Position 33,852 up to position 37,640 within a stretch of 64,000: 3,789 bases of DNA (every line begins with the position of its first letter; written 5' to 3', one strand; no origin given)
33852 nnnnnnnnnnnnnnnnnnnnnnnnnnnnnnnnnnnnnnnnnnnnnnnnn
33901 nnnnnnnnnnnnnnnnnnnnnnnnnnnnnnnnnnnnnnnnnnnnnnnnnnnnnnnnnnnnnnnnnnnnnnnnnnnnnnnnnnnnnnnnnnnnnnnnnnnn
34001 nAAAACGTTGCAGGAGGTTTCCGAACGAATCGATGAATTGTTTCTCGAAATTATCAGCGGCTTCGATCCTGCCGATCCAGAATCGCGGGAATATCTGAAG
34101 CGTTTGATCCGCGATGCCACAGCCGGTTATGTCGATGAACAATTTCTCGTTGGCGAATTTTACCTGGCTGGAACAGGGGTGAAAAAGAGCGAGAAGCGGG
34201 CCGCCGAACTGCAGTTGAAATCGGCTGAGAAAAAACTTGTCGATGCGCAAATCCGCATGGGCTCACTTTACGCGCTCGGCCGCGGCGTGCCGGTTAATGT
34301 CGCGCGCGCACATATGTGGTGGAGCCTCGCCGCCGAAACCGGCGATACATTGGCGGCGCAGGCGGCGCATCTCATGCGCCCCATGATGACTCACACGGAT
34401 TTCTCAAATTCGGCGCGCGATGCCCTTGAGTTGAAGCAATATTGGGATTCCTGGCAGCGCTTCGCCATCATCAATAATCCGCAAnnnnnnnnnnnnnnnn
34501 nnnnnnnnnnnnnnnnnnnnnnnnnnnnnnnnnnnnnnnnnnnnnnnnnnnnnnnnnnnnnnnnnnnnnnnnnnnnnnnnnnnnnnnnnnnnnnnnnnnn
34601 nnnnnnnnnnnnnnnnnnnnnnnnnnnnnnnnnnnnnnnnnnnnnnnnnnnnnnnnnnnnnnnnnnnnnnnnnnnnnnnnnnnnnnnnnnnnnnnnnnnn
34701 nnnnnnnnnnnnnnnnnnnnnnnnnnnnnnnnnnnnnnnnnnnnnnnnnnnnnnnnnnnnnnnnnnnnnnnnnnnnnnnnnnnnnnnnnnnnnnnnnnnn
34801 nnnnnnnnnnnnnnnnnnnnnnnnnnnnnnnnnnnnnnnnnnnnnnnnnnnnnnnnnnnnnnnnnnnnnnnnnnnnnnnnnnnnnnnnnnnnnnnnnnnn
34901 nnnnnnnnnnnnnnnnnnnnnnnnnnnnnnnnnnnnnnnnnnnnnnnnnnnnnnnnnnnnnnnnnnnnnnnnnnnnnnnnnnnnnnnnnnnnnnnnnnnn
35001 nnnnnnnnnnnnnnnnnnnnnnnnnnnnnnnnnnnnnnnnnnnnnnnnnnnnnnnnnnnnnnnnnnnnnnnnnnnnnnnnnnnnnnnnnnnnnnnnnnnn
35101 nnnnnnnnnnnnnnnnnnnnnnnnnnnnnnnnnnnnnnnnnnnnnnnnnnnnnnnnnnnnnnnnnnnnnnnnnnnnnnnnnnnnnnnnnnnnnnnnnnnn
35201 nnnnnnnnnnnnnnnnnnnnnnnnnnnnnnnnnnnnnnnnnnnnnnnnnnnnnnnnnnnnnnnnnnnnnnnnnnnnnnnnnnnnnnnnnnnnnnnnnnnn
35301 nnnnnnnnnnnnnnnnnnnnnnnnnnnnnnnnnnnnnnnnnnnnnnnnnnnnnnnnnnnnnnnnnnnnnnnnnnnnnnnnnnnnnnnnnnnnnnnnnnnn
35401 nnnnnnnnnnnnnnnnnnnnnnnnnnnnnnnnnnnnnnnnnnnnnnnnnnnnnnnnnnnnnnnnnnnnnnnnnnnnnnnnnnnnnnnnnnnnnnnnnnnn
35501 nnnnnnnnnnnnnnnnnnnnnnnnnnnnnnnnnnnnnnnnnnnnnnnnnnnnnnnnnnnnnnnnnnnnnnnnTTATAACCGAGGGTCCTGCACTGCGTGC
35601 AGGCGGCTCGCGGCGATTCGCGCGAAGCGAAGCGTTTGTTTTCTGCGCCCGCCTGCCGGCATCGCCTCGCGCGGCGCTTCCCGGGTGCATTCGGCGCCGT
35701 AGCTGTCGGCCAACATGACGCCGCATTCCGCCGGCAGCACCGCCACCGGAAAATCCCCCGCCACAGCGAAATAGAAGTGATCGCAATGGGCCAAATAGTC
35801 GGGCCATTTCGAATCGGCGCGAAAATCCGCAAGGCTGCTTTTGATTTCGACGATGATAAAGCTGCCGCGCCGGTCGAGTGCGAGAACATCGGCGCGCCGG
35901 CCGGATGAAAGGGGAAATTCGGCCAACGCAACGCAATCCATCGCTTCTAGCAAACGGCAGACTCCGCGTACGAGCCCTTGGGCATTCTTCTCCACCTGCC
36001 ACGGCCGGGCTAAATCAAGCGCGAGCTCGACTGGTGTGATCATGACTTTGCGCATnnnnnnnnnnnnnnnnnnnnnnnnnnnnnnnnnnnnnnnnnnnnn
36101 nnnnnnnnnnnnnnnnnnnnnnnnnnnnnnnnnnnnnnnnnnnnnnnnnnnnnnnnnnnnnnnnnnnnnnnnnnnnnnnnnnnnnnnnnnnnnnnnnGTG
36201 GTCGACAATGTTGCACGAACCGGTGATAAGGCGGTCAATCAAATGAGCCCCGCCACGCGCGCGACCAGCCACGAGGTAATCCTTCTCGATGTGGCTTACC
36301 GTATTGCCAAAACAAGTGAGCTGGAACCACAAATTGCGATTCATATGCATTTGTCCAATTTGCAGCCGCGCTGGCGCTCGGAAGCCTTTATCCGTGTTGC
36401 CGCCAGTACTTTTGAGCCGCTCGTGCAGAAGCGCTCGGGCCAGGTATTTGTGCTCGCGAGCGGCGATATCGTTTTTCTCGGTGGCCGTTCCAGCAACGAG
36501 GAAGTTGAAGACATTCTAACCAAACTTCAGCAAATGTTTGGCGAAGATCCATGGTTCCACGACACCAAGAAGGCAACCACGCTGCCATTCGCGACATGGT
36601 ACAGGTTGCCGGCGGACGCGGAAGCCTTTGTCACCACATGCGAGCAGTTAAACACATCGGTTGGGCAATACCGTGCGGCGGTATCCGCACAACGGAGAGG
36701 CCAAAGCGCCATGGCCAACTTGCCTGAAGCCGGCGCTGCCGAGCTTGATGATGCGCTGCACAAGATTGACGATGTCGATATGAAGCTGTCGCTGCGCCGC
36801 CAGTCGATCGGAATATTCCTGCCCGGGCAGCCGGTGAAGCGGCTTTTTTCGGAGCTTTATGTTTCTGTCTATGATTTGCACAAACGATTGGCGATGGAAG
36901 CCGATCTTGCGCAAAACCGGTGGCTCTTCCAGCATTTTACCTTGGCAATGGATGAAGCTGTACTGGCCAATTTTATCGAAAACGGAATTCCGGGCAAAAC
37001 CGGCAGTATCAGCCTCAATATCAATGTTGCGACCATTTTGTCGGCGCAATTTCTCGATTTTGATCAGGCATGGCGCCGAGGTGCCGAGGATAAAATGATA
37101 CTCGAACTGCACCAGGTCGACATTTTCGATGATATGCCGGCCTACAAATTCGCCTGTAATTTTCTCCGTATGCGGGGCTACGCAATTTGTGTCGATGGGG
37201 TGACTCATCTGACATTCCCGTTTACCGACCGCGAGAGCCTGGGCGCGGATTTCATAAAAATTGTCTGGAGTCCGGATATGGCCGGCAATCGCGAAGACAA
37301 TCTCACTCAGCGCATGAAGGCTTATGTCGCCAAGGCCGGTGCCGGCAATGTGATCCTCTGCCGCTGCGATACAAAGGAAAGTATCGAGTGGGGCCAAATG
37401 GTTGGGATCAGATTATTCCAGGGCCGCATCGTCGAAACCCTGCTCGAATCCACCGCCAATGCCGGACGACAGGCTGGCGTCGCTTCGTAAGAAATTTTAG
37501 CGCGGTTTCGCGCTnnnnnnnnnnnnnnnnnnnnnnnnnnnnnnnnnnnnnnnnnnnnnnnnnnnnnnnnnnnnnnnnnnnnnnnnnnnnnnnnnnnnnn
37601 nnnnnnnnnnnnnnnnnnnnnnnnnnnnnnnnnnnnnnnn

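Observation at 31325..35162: Unusual terminal module of the polysaccharide locus: VanZ-like protein, APH-fold kinase and a membrane-anchored Sel1+ankyrin repeat protein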

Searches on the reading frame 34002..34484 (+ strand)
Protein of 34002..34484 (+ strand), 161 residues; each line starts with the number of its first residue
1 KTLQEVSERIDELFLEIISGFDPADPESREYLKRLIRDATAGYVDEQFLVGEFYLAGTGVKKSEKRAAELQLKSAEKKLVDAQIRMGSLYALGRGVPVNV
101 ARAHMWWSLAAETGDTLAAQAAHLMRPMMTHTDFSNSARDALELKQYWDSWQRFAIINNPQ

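Call 69: search_solved_structures(query=window:34002-34484:+, max_evalue=1, show_alignments=2)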
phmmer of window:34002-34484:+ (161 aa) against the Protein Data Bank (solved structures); distinct sequences matched with E-value up to 1: 22.
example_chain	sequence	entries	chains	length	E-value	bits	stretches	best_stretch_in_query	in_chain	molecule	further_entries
6ok3_A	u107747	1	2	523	1.8e-30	109.2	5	47-114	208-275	Sel1 repeat protein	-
8sxq_A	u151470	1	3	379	2.1e-28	102.5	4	33-121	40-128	SEL-1 repeat protein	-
4bwr_A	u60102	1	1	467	5.4e-28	101.1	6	35-115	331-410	PROTEIN CORRESPONDING TO LOCUS C5321 FROM CFT073 E.COLI STRAIN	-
6deh_A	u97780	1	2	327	8.3e-25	90.8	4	33-121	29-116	TPR repeat protein, protein-protein interaction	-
6onw_A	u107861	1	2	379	4.8e-24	88.3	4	46-120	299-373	Sel1 repeat protein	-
6ork_A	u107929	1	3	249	1.9e-22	83.1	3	50-118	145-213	Sel1 repeat protein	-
6ur7_A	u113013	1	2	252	1.4e-20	77.1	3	38-118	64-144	Sel1 repeat family protein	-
8ket_C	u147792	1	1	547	5.2e-18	68.7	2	37-143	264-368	Protein sel-1 homolog 1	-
9uav_C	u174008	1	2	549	5.4e-18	68.7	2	37-143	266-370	Protein sel-1 homolog 1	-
8kes_D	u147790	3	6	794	3.7e-17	65.9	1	37-143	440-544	Protein sel-1 homolog 1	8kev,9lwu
9og0_C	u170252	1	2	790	9.7e-17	64.6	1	37-143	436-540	Protein sel-1 homolog 1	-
5b26_A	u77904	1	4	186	8.9e-11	45.2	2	37-119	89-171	Protein sel-1 homolog 1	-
1ouv_A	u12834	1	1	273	5.1e-09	39.5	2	48-112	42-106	conserved hypothetical secreted protein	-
6orc_A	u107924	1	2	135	3e-08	37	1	35-115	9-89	Sel1 repeat protein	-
6ok0_A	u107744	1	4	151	4.4e-08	36.5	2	40-121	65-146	Sel1 repeat protein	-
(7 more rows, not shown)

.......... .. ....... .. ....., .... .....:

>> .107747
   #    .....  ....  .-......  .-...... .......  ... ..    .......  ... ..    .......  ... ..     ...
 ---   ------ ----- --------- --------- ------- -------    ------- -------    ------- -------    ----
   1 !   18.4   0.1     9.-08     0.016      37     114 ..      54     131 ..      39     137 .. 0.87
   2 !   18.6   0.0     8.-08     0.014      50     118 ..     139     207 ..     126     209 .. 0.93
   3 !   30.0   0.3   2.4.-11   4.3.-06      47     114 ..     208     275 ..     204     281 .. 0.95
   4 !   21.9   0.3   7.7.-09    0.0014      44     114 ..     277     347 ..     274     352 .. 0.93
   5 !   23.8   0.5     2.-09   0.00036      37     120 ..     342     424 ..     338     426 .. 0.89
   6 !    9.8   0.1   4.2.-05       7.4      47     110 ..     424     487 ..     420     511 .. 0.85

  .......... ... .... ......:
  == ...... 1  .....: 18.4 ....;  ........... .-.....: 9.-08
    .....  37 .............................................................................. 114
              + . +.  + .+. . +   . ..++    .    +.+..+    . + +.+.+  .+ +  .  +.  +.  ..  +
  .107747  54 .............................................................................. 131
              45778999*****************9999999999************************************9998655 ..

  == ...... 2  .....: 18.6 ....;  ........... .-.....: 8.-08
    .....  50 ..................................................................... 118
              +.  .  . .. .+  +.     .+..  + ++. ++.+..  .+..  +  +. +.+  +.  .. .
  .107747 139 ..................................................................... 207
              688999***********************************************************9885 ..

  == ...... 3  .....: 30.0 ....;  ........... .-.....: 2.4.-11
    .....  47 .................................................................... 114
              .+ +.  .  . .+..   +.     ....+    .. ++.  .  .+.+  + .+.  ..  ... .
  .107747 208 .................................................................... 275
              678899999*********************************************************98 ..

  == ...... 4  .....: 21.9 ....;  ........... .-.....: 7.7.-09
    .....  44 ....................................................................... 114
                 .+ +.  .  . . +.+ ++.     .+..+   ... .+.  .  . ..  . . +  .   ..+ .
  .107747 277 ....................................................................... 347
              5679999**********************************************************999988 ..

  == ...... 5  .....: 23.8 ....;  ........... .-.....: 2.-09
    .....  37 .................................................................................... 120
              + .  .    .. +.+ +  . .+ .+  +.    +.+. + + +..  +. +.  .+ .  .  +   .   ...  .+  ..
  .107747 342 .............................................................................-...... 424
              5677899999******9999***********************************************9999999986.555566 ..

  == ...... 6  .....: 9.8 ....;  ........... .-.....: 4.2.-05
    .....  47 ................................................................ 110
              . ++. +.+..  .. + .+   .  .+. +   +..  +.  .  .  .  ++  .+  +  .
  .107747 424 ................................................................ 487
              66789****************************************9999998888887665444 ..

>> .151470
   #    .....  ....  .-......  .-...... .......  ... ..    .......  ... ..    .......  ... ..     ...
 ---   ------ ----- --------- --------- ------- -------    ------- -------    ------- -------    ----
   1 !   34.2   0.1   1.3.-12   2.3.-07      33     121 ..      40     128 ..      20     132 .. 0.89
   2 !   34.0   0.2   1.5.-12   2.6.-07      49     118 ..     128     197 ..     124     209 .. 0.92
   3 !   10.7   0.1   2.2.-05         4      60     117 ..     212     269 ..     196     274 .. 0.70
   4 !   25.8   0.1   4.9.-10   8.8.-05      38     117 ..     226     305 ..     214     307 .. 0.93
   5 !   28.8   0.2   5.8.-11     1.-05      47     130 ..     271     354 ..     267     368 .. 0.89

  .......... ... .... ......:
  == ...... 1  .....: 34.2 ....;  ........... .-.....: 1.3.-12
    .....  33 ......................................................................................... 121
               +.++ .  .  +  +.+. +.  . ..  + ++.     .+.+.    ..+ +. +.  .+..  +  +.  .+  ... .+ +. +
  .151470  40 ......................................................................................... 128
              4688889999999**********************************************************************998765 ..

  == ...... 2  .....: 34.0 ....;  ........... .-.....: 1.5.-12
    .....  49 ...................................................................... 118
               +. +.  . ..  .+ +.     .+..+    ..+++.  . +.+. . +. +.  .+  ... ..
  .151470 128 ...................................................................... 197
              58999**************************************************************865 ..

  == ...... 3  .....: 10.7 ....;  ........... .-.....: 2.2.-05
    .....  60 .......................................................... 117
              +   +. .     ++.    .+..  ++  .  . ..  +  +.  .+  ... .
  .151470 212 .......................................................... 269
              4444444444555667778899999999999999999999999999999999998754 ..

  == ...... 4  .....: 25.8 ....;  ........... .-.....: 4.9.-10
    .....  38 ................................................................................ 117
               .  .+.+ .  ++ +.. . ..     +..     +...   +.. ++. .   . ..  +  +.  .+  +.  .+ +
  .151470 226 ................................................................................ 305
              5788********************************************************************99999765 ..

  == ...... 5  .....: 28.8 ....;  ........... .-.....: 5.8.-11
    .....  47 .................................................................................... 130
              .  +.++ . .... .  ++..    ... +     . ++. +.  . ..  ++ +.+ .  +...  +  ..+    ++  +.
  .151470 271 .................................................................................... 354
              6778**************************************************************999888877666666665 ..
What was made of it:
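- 34134..34349 (+): Two Sel1 repeats (aa ~134-205). PDB Sel1-repeat proteins at E 1.8e-30 to 1e-20 (call 69).
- On Sel1 repeat (PF08238) and ankyrin repeat (PF12796/PF00023): PDB Sel1 proteins at E 1.8e-30 (call 69).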

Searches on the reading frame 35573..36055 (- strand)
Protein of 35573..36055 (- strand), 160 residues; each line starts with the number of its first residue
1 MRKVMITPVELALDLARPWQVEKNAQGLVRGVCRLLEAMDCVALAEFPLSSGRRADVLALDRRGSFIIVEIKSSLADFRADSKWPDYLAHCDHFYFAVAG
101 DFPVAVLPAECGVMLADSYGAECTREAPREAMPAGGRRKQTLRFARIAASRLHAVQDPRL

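Call 3: search_protein_families(library=pfam, proteins=[window:35573-36055:-], max_evalue=0.01)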
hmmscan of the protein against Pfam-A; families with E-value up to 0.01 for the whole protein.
window:35573-36055:- (160 aa): 2 families
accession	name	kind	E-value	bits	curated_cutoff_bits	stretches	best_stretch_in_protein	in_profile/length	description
PF06319.18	MmcB-like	-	7.7e-51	172.2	22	1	24-158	13-147/148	DNA repair protein MmcB-like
PF01939.22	NucS_C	-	0.0044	17.4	24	1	46-125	26-105/124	Endonuclease NucS C-terminal domain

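Call 4: search_protein_families(library=ncbifam, proteins=[window:35573-36055:-], max_evalue=0.01)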
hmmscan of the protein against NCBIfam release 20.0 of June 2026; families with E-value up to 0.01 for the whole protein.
window:35573-36055:- (160 aa): 1 family
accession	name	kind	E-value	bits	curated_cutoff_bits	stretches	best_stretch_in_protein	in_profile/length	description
NF003270.0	PRK04247.1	equivalog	0.0045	16.1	216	1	45-90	153-197/250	endonuclease NucS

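Call 81: search_protein_families(library=padloc, proteins=[window:35573-36055:-], max_evalue=0.01)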
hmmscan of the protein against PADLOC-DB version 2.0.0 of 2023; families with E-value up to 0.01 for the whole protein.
window:35573-36055:- (160 aa): 3 families
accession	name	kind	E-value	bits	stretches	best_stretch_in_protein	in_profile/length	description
PDLC04916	PDC-S11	-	0.0034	14.5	1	33-73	36-76/358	-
PDLC04909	PDC-S11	-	0.0051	14.4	1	50-72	57-79/347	-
PDLC04915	PDC-S11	-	0.006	13.9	1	46-74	51-81/379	-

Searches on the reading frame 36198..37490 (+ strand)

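Call 3: search_protein_families(library=pfam, proteins=[window:36198-37490:+], max_evalue=0.01)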
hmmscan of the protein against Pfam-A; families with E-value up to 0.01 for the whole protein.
window:36198-37490:+ (430 aa): 1 family
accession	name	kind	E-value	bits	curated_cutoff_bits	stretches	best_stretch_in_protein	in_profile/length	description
PF00563.25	EAL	-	1.1e-05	25.4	31.3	1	248-412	64-233/236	EAL domain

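Call 4: search_protein_families(library=ncbifam, proteins=[window:36198-37490:+], max_evalue=0.01)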
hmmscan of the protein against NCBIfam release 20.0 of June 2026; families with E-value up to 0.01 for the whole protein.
window:36198-37490:+ (430 aa): 1 family
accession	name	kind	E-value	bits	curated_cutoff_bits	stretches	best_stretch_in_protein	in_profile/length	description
TIGR01244.1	TIGR01244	subfamily_domain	0.007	16.4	85.85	0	355-424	60-126/135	TIGR01244 family sulfur transferase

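Call 81: search_protein_families(library=padloc, proteins=[window:36198-37490:+], max_evalue=0.01)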
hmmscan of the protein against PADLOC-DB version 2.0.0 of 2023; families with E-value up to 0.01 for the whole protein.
window:36198-37490:+ (430 aa): 0 families
